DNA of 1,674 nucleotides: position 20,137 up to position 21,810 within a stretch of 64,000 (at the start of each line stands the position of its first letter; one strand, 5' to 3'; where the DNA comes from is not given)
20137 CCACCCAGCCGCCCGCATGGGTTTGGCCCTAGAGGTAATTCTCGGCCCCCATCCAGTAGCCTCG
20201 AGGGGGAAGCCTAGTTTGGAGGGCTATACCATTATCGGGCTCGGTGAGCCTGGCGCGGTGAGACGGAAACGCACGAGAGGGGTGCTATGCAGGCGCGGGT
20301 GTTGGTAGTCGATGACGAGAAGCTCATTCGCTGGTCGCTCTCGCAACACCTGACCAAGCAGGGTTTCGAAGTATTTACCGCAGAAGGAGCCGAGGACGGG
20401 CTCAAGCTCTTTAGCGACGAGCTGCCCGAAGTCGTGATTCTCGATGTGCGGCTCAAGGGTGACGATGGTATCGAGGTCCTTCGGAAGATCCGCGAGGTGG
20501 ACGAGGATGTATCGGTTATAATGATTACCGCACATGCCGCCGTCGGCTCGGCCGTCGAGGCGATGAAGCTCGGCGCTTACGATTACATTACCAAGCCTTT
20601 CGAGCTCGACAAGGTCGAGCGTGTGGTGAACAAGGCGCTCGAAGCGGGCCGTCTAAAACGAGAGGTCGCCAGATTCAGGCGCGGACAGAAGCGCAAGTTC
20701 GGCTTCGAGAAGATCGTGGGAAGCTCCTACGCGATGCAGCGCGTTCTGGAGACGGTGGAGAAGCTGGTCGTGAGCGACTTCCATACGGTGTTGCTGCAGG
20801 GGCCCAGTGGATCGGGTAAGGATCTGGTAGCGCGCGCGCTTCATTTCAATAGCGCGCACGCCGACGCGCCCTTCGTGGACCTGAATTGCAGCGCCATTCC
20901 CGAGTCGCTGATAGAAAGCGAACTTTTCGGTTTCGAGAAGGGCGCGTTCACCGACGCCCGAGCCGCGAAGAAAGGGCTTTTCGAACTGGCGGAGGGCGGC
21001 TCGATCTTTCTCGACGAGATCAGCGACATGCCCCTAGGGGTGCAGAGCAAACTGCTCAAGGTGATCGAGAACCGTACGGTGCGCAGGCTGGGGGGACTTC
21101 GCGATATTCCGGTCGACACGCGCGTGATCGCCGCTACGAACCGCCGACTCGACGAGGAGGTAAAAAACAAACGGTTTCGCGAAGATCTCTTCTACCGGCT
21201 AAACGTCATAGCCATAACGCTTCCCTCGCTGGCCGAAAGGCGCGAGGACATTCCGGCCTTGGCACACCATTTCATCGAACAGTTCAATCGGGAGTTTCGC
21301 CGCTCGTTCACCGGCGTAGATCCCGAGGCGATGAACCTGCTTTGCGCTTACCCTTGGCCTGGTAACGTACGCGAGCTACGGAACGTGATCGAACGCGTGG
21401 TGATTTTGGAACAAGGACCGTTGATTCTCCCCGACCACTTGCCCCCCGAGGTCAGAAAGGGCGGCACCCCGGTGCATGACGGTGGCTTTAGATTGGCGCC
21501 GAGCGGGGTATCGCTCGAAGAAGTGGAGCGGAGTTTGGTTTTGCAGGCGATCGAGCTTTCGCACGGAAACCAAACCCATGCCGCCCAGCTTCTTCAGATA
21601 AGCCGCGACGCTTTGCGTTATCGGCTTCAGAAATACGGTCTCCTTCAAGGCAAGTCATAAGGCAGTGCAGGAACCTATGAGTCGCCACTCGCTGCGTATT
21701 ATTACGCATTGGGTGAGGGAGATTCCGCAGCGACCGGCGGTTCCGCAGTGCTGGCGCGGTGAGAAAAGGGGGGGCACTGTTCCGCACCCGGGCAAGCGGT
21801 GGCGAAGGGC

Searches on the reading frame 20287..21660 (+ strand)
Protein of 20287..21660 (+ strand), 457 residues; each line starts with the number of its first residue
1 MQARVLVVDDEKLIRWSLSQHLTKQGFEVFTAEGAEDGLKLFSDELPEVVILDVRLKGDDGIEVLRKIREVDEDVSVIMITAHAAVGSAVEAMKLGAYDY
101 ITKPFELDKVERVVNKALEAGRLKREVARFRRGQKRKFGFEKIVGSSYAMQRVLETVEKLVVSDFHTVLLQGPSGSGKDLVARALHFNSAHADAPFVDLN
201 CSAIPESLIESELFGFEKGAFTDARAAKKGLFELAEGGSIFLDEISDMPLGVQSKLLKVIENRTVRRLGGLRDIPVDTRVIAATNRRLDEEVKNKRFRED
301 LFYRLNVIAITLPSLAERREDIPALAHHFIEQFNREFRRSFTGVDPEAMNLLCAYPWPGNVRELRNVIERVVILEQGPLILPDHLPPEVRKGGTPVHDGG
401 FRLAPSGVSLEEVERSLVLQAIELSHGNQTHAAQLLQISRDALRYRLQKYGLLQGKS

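Call 11: search_protein_families(library=pfam, proteins=[window:20287-21660:+], max_evalue=0.001)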
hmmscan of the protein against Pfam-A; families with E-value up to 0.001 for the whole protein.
window:20287-21660:+ (457 aa): 9 families
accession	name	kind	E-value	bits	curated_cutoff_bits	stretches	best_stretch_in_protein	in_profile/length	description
PF00158.32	Sigma54_activat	-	2.3e-65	219.8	20.2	1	143-310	1-167/168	Sigma-54 interaction domain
PF25601.1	AAA_lid_14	-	2.8e-30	104.4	27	1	317-393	2-78/87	AAA+ ATPase lid domain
PF00072.30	Response_reg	-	1.1e-28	100.1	30.2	1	5-113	1-109/111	Response regulator receiver domain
PF14532.12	Sigma54_activ_2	-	2.5e-17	63.9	25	1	144-315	1-138/138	Sigma-54 interaction domain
PF02954.25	HTH_8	-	1.4e-13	50.8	22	1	409-450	1-42/42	Bacterial regulatory protein, Fis family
PF07728.20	AAA_5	-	7.5e-09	36.1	22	1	168-288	2-125/139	AAA domain (dynein-related subfamily)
PF07724.20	AAA_2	-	2e-07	31.6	27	1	167-306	5-137/166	AAA domain (Cdc48 subfamily)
PF00004.35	AAA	-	3.4e-07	31.2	21.2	1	168-301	1-127/131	ATPase family associated with various cellular activities (AAA)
PF01078.27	Mg_chelatase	-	1.6e-06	28.1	20.3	0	159-186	16-43/207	Magnesium chelatase, subunit ChlI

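Call 16: find_encoding_contigs(protein=window:20287-21660:+, flank=10000, max_places=10)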
Protein window:20287-21660:+ (457 aa): no gene with exactly this product is on record in the collection.

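Call 23: find_related_loci(query=window:20287-21657:+, collection=genome_contigs, flank=10000)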
Query window:20287-21657:+ (457 aa) in genome_contigs; peptide patterns used: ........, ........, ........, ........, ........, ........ (x = any residue, [..] = any of these).
600 stretches matched a pattern (row limit reached: there are more); 592 encode a relative of the query (tblastn E <= 1e-3); the best 80 are kept; 80 distinct loci.
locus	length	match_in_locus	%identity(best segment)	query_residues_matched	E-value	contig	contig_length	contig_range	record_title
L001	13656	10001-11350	54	4-452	1e-161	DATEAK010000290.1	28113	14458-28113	MAG TPA_asm: bacterium isolate SMAG_U8216 k141_3215284, whole genome shotgun sequence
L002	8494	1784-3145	53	3-452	8e-159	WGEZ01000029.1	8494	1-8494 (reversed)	MAG: Nitrospirae bacterium isolate S146_64 k151_255815, whole genome shotgun sequence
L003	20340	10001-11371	51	1-453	8e-154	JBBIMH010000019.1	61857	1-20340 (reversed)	MAG: Nitrospirota bacterium isolate CYF170214_bin_228 NODE_646_length_61857_cov_12.212000, whole genome shotgun sequence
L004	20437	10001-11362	52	1-452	5e-152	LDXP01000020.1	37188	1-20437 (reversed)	MAG: Candidatus Rokubacteria bacterium CSP1-6 XU13_C0020, whole genome shotgun sequence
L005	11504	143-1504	52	1-452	7e-152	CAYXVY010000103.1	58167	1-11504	MAG TPA_asm: uncultured Planctomycetales bacterium isolate binchicken_co165_413 genome assembly, contig: k141_288038, wh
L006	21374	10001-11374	51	2-454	5e-151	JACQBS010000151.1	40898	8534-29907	MAG: Nitrospinota bacterium isolate NC_groundwater_948_Pr1_S-0.2um_39_25 Montesol18-Sp2_coassembly_scaffold_1080590, who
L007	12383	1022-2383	53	4-453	8e-148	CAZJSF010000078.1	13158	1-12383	MAG TPA_asm: uncultured Thermodesulfobacteriota bacterium isolate binchicken_co176_137 genome assembly, contig: NODE_317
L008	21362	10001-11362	51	2-453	7e-145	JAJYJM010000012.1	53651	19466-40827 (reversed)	MAG: Nitrospirae bacterium isolate DBS2-1.bin160 NODE_990_length_53651_cov_36.343173, whole genome shotgun sequence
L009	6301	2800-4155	48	4-452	7e-145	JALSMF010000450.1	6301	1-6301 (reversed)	MAG: Bacteroidales bacterium isolate 355-202_metabat2_scaf2bin.077 355-202_scaffold_8366_c1, whole genome shotgun sequen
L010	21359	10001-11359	51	1-453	9e-144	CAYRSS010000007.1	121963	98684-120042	MAG TPA_asm: uncultured Phycisphaeraceae bacterium isolate SRP329715_co1_283 genome assembly, contig: NODE_144_length_12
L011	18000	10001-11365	50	3-452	2e-141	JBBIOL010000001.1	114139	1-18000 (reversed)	MAG: Anaeromyxobacteraceae bacterium isolate QNF170220_bin_279 NODE_9_length_114139_cov_13.079862, whole genome shotgun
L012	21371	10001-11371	49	3-452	2e-138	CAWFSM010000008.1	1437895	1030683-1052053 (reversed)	MAG: uncultured delta proteobacterium isolate MFD00905.bin.1.69 genome assembly, contig: contig_9763, whole genome shotg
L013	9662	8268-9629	47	4-452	2e-138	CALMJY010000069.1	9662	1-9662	MAG TPA_asm: uncultured Bacteroidetes bacterium isolate SRR5215466_bin.21_CONCOCT_v1.1_MAG genome assembly, contig: ERZ7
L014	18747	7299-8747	46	4-452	8e-138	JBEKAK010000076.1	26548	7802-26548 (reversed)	MAG: Terriglobia bacterium isolate SPRUCE 110 SPRUCE_110_76, whole genome shotgun sequence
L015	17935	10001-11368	50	3-452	3e-137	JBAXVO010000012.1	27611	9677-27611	MAG: Deltaproteobacteria bacterium isolate ELA689 MAG689_12, whole genome shotgun sequence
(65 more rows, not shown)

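Call 36: find_homologous_proteins(query=window:20287-21657:+, max_evalue=1e-60)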
Query window:20287-21657:+ (457 aa): 7983 proteins with E <= 1e-60 among 8000 candidates; the best 120 are listed.
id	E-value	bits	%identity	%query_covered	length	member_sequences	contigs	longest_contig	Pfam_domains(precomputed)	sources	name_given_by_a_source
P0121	7.8e-297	1002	100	100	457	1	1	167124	PF00158.33,PF07724.21,PF25601.2,PF02954.26,PF00004.36,PF14532.13,PF07728.21,PF00072.31,PF01078.28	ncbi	-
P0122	1.7e-290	981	98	100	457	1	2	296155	PF00158.33,PF07724.21,PF25601.2,PF02954.26,PF00004.36,PF14532.13,PF07728.21,PF00072.31,PF01078.28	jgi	-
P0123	1.6e-286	968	97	100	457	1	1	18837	PF00158.33,PF07724.21,PF25601.2,PF02954.26,PF00004.36,PF14532.13,PF07728.21,PF00072.31,PF01078.28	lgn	-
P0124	1.5e-260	882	86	100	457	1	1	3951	PF00158.33,PF07724.21,PF25601.2,PF02954.26,PF00004.36,PF14532.13,PF07728.21,PF00072.31,PF01078.28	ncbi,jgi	-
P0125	6.3e-173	594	60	98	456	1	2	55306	PF00158.33,PF25601.2,PF02954.26,PF00004.36,PF14532.13,PF07728.21,PF00072.31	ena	-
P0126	6.8e-173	594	60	98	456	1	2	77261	PF00158.33,PF25601.2,PF02954.26,PF00004.36,PF14532.13,PF07728.21,PF00072.31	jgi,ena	jgi:DNA-binding NtrC family response regulator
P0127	1.2e-172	593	60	98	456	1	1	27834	PF00158.33,PF25601.2,PF02954.26,PF00004.36,PF14532.13,PF07728.21,PF00072.31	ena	-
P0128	1.1e-168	580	58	98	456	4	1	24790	PF00158.33,PF25601.2,PF02954.26,PF00004.36,PF14532.13,PF07728.21,PF00072.31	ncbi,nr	ncbi:MAG: sigma-54-dependent Fis family transcriptional regulator [Nitrospirae bacterium]|nr:sigma-5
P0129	1.5e-162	560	57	98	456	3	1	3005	PF00158.33,PF25601.2,PF02954.26,PF00004.36,PF14532.13,PF07728.21,PF00072.31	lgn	-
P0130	5.7e-162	558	58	99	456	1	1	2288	PF00158.33,PF07724.21,PF25601.2,PF02954.26,PF00004.36,PF14532.13,PF07728.21,PF00072.31,PF13191.13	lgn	-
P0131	2.7e-161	555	55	99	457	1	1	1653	PF00158.33,PF25601.2,PF02954.26,PF14532.13,PF07728.21,PF00072.31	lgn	-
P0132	1.1e-160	553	56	98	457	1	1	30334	PF00158.33,PF25601.2,PF02954.26,PF00004.36,PF14532.13,PF07728.21,PF00072.31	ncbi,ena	-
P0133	1.3e-160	553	57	98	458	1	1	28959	PF00158.33,PF25601.2,PF02954.26,PF14532.13,PF07728.21,PF00072.31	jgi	jgi:two-component system response regulator AtoC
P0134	1.4e-160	553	54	100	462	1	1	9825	PF00158.33,PF25601.2,PF02954.26,PF00004.36,PF14532.13,PF07728.21,PF00072.31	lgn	-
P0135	2.2e-160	552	54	100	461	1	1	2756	PF00158.33,PF25601.2,PF02954.26,PF14532.13,PF07728.21,PF00072.31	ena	-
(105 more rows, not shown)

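Call 37: find_encoding_contigs(protein=P0124, flank=10000, max_places=3)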
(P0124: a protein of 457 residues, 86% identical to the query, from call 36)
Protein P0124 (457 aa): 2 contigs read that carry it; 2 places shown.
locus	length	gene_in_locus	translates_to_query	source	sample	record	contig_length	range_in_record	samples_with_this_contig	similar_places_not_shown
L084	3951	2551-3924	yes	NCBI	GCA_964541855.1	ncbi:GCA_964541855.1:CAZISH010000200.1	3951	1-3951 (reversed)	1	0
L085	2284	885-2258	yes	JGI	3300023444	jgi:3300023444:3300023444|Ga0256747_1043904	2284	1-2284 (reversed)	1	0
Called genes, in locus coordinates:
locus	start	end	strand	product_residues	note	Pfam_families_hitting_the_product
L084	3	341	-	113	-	?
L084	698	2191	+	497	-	PF21563:Mcp40H-20_sensor, PF00672:HAMP, PF26769:HAMP_PhoQ (faint), PF00512:HisKA, PF02518:HATPase_c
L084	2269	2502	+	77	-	-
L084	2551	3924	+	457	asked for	PF00072:Response_reg, PF00158:Sigma54_activat, PF14532:Sigma54_activ_2, PF00004:AAA, PF07724:AAA_2 (weak), PF07728:AAA_5, PF25601:AAA_lid_14, PF02954:HTH_8, +1 more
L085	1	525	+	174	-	PF02518:HATPase_c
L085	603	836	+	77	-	-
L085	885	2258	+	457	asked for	PF00072:Response_reg, PF00158:Sigma54_activat, PF14532:Sigma54_activ_2, PF00004:AAA, PF07724:AAA_2 (weak), PF07728:AAA_5, PF25601:AAA_lid_14, PF02954:HTH_8, +1 more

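Call 38: find_encoding_contigs(protein=P0122, flank=10000, max_places=2)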
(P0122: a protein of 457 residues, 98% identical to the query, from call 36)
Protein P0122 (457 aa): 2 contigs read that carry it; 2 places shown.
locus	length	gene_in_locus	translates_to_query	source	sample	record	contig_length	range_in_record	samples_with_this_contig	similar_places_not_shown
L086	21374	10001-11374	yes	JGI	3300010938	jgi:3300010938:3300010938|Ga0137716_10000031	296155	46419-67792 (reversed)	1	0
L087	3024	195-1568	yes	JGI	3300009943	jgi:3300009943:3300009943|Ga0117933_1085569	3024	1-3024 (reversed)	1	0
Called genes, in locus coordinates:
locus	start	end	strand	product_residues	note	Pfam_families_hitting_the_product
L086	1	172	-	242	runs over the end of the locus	PF02754:CCG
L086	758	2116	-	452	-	PF01565:FAD_binding_4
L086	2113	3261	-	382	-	PF01565:FAD_binding_4, PF02913:FAD-oxidase_C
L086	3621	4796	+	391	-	PF00266:Aminotran_5, PF00155:Aminotran_1_2 (faint)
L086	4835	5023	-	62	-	-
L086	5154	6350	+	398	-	PF03562:MltA, PF06725:3D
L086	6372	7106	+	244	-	-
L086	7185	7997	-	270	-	PF00106:adh_short, PF08659:KR, PF23441:SDR, PF13561:adh_short_C2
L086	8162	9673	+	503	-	PF17203:sCache_3_2, PF21563:Mcp40H-20_sensor, PF00672:HAMP, PF00512:HisKA, PF02518:HATPase_c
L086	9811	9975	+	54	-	-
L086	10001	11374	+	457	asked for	PF00072:Response_reg, PF00158:Sigma54_activat, PF14532:Sigma54_activ_2, PF00004:AAA (weak), PF07724:AAA_2 (weak), PF07728:AAA_5, PF25601:AAA_lid_14, PF02954:HTH_8, +1 more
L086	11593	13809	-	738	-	PF02412:TSP_3 (faint)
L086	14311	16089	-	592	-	PF14522:Cytochrome_C7 (faint), PF22113:Mtrc-MtrF_II-IV_dom (faint), PF14537:Cytochrom_c3_2 (faint), PF09699:Paired_CXXCH_1 (weak)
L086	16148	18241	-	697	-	-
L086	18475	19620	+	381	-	PF01731:Arylesterase (faint), PF08450:SGL, PF25021:TEN_NHL (faint), PF06739:SBBP (faint), PF17170:DUF5128 (faint), PF06977:SdiA-regulated (faint), PF01436:NHL (weak)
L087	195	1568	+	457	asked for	PF00072:Response_reg, PF00158:Sigma54_activat, PF14532:Sigma54_activ_2, PF00004:AAA (weak), PF07724:AAA_2 (weak), PF07728:AAA_5, PF25601:AAA_lid_14, PF02954:HTH_8, +1 more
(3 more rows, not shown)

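Call 39: list_cluster_members(proteins=[P0121, P0122, P0124, P0125, P0126, P0128, P0003, P0007])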
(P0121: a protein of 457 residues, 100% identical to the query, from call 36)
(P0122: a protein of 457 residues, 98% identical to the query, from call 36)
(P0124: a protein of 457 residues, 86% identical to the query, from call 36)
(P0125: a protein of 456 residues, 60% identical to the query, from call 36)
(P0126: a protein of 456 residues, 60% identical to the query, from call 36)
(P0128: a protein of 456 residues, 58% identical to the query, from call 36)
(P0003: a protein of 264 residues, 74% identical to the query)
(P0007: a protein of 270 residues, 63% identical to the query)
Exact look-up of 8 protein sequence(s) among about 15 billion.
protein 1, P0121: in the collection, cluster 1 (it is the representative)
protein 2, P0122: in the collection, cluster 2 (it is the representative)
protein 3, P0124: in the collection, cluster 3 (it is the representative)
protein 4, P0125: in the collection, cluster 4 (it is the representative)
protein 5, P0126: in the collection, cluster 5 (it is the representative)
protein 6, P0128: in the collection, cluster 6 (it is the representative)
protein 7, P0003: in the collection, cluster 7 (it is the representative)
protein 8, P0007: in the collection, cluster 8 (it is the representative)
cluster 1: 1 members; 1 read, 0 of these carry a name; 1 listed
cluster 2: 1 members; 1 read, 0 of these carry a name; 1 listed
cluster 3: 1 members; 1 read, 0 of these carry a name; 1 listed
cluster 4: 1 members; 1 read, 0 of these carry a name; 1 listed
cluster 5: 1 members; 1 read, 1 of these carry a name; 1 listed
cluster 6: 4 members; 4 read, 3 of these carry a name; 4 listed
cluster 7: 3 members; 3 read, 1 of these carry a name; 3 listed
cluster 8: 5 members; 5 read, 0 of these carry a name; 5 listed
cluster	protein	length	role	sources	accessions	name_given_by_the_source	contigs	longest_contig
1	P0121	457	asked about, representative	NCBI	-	-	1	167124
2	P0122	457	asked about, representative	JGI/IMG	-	-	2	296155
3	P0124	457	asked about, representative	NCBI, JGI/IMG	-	-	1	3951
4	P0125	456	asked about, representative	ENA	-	-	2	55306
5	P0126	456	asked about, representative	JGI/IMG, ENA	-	DNA-binding NtrC family response regulator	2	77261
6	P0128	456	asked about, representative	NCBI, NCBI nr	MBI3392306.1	MAG: sigma-54-dependent Fis family transcriptional regulator [Nitrospirae bacterium] | sigma-54-dependent Fis family transcriptional regulator [Nitrospirota bacterium]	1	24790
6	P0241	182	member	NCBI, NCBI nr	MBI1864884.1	MAG: sigma-54-dependent Fis family transcriptional regulator, partial [Nitrospirae ... | sigma-54-dependent Fis family transcriptional regulator [Nitrospirota bacterium]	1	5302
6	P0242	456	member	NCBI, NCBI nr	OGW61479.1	MAG: Fis family transcriptional regulator [Nitrospirae bacterium RBG_16_64_22]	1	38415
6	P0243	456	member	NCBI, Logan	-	-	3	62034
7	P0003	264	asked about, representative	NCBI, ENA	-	-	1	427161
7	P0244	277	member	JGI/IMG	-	hypothetical protein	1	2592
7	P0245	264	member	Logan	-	-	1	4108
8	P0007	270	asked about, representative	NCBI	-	-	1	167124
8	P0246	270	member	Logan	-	-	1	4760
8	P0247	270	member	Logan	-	-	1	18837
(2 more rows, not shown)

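Call 40: find_encoding_contigs(protein=P0126, flank=10000, max_places=2)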
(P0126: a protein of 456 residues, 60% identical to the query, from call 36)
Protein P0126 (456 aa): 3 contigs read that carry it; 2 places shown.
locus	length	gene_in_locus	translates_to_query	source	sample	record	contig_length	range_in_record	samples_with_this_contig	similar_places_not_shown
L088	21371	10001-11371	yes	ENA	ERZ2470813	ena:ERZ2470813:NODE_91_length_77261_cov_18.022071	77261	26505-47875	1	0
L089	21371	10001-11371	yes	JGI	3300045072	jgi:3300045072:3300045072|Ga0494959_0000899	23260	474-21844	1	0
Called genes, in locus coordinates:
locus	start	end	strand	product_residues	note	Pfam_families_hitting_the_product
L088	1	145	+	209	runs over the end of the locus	PF13785:DUF4178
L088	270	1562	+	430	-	PF08271:Zn_Ribbon_TF (weak), PF13785:DUF4178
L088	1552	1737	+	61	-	-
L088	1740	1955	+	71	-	PF03994:DUF350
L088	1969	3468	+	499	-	PF01564:Spermine_synth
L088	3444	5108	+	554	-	PF01266:DAO (weak), PF01593:Amino_oxidase, PF12831:FAD_oxidored (faint), PF13450:NAD_binding_8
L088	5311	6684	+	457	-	PF14522:Cytochrome_C7 (faint), PF14537:Cytochrom_c3_2 (faint), PF09699:Paired_CXXCH_1, PF22113:Mtrc-MtrF_II-IV_dom (weak), PF09699:Paired_CXXCH_1, PF22113:Mtrc-MtrF_II-IV_dom, PF09699:Paired_CXXCH_1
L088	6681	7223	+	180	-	-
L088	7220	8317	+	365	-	PF07719:TPR_2 (faint), PF13431:TPR_17 (faint), PF00578:AhpC-TSA, PF08534:Redoxin, PF14561:TPR_20 (faint), PF14559:TPR_19 (weak), PF13432:TPR_16 (weak), PF14559:TPR_19 (weak), +7 more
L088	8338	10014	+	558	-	PF21563:Mcp40H-20_sensor (weak), PF00672:HAMP, PF00512:HisKA, PF02518:HATPase_c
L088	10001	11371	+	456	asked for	PF00072:Response_reg, PF00158:Sigma54_activat, PF14532:Sigma54_activ_2, PF00004:AAA (weak), PF07728:AAA_5 (weak), PF25601:AAA_lid_14, PF02954:HTH_8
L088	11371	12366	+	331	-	PF14522:Cytochrome_C7 (faint), PF22113:Mtrc-MtrF_II-IV_dom, PF09699:Paired_CXXCH_1, PF14537:Cytochrom_c3_2 (weak), PF09699:Paired_CXXCH_1 (weak)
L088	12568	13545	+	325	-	PF14522:Cytochrome_C7 (faint), PF09699:Paired_CXXCH_1 (faint), PF14537:Cytochrom_c3_2 (faint), PF22113:Mtrc-MtrF_II-IV_dom (faint)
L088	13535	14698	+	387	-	PF14522:Cytochrome_C7 (faint), PF22113:Mtrc-MtrF_II-IV_dom (faint)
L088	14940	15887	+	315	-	PF01292:Ni_hydr_CYTB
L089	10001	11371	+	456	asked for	PF00072:Response_reg, PF00158:Sigma54_activat, PF14532:Sigma54_activ_2, PF00004:AAA (weak), PF07728:AAA_5 (weak), PF25601:AAA_lid_14, PF02954:HTH_8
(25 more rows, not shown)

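Call 41: find_encoding_contigs(protein=P0128, flank=10000, max_places=3)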
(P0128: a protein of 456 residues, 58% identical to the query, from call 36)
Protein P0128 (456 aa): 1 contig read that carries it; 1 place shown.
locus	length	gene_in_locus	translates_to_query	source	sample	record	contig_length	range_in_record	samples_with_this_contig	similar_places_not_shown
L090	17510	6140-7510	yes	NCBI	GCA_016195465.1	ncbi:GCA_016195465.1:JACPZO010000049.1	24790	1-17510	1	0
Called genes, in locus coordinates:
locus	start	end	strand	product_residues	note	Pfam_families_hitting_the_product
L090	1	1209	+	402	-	?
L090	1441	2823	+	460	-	PF14522:Cytochrome_C7 (faint), PF14537:Cytochrom_c3_2 (faint), PF09699:Paired_CXXCH_1, PF22113:Mtrc-MtrF_II-IV_dom, PF09699:Paired_CXXCH_1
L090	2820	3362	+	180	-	-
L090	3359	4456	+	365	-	PF00578:AhpC-TSA, PF08534:Redoxin, PF13905:Thioredoxin_8 (weak), PF07719:TPR_2 (faint), PF14559:TPR_19 (weak), PF14559:TPR_19, PF13432:TPR_16 (weak), PF14559:TPR_19 (weak), +7 more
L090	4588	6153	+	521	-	PF21563:Mcp40H-20_sensor, PF00672:HAMP, PF00512:HisKA, PF02518:HATPase_c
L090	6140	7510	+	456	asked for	PF00072:Response_reg, PF00158:Sigma54_activat, PF14532:Sigma54_activ_2, PF00004:AAA (weak), PF07728:AAA_5 (weak), PF25601:AAA_lid_14, PF02954:HTH_8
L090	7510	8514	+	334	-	PF02085:Cytochrom_CIII (faint), PF14522:Cytochrome_C7 (faint), PF22113:Mtrc-MtrF_II-IV_dom (weak), PF09699:Paired_CXXCH_1, PF14537:Cytochrom_c3_2 (weak), PF09699:Paired_CXXCH_1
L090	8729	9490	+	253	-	PF14522:Cytochrome_C7 (faint), PF14537:Cytochrom_c3_2 (faint), PF09699:Paired_CXXCH_1 (faint)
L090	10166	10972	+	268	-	PF21342:SoxA-TsdA_cyt-c (faint), PF13442:Cytochrome_CBB3, PF00034:Cytochrom_C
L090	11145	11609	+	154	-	PF14522:Cytochrome_C7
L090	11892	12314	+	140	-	PF14522:Cytochrome_C7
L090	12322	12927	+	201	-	PF14522:Cytochrome_C7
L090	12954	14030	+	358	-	-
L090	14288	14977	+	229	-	PF09699:Paired_CXXCH_1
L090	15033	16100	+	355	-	PF13624:SurA_N_3, PF05698:Trigger_C (faint), PF13145:Rotamase_2, PF13616:Rotamase_3, PF00639:Rotamase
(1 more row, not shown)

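Call 58: find_encoding_contigs(protein=P0123, flank=10000, max_places=2)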
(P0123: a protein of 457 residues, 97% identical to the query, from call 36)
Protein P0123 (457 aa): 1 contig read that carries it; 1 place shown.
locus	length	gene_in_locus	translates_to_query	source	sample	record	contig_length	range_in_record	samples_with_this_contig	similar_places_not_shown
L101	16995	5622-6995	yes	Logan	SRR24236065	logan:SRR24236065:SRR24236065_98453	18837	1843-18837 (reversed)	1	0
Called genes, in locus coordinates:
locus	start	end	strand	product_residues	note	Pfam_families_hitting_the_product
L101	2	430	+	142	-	?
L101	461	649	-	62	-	-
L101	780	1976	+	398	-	PF03562:MltA, PF06725:3D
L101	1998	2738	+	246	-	-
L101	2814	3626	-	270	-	PF00106:adh_short, PF08659:KR, PF13561:adh_short_C2, PF23441:SDR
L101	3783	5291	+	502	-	PF17203:sCache_3_2 (faint), PF21563:Mcp40H-20_sensor, PF00672:HAMP, PF00512:HisKA, PF02518:HATPase_c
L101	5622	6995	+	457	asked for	PF00072:Response_reg, PF00158:Sigma54_activat, PF14532:Sigma54_activ_2, PF00004:AAA (weak), PF07724:AAA_2 (weak), PF07728:AAA_5, PF25601:AAA_lid_14, PF02954:HTH_8, +1 more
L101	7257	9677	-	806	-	PF02412:TSP_3 (weak)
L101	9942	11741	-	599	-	PF14522:Cytochrome_C7 (faint), PF14537:Cytochrom_c3_2 (faint), PF22113:Mtrc-MtrF_II-IV_dom (faint), PF09699:Paired_CXXCH_1 (weak)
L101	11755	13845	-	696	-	-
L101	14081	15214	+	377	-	PF08450:SGL, PF25021:TEN_NHL (faint), PF17170:DUF5128 (faint), PF06739:SBBP (faint), PF06977:SdiA-regulated (faint), PF01436:NHL (weak)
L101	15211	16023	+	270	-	PF09699:Paired_CXXCH_1 (faint)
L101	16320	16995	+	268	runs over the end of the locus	PF09699:Paired_CXXCH_1 (faint)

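Call 71: search_protein_families(library=ncbifam, proteins=[window:20287-21657:+], max_evalue=0.00001)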
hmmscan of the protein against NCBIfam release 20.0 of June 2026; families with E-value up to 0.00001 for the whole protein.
window:20287-21657:+ (457 aa): 111 families (the best 25 are shown)
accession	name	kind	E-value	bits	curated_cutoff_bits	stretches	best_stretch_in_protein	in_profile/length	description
NF008469.0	PRK11361.1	equivalog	3e-146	487.7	714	1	3-452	5-456/461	acetoacetate metabolism transcriptional regulator AtoC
TIGR01818.1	ntrC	equivalog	2.7e-123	412.2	558.6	1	5-395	1-387/463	nitrogen regulation protein NR(I)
NF051870.1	NAssimRespRegNtrX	equivalog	1.9e-119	399.5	600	1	4-451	3-451/452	nitrogen assimilation response regulator NtrX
TIGR02915.1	PEP_resp_reg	equivalog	4.3e-115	385.1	502.6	1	5-452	1-444/445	PEP-CTERM-box response regulator transcription factor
NF007689.0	PRK10365.1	equivalog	1.7e-111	373.1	760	1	4-447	7-439/441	sigma-54-dependent response regulator transcription factor ZraR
NF008176.1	PRK10923.1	equivalog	1e-107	360.7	620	1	3-393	4-389/469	nitrogen regulation protein NR(I)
NF041946.1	LuxO_transreg_Vib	equivalog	2.9e-103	346.1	800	1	20-391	14-382/463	quorum-sensing sigma-54 dependent transcriptional regulator LuxO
NF041552.1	TF_PrdR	equivalog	9e-103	344.6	795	1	123-451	254-577/577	sigma-54 dependent transcriptional regulator PrdR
NF011695.0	PRK15115.1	equivalog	9.4e-103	344.3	763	1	3-441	7-427/445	two-component system response regulator GlrR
TIGR01817.1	nifA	equivalog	2.3e-96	323.7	528.85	1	122-385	179-438/534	nif-specific transcriptional activator NifA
NF049963.1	RespRegFlgRCampy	domain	2e-94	316.9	750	1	5-451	3-428/429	fla regulon two-component system response regulator FlgR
NF038308.1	RNA_repair_RtcR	equivalog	1.1e-93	314.9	650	1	82-451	119-517/530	RNA repair transcriptional activator RtcR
NF050807.1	TransRegFlbDCaul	equivalog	1.1e-88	298.1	750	1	23-450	21-438/454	sigma-54-dependent transcriptional regulator FlbD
NF003451.0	PRK05022.1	equivalog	2.5e-85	287.1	476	1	116-444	157-502/512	nitric oxide reductase transcriptional regulator NorR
TIGR02329.1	propionate_PrpR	equivalog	1.8e-82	277.6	499.2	1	108-448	173-525/526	propionate catabolism operon regulatory protein PrpR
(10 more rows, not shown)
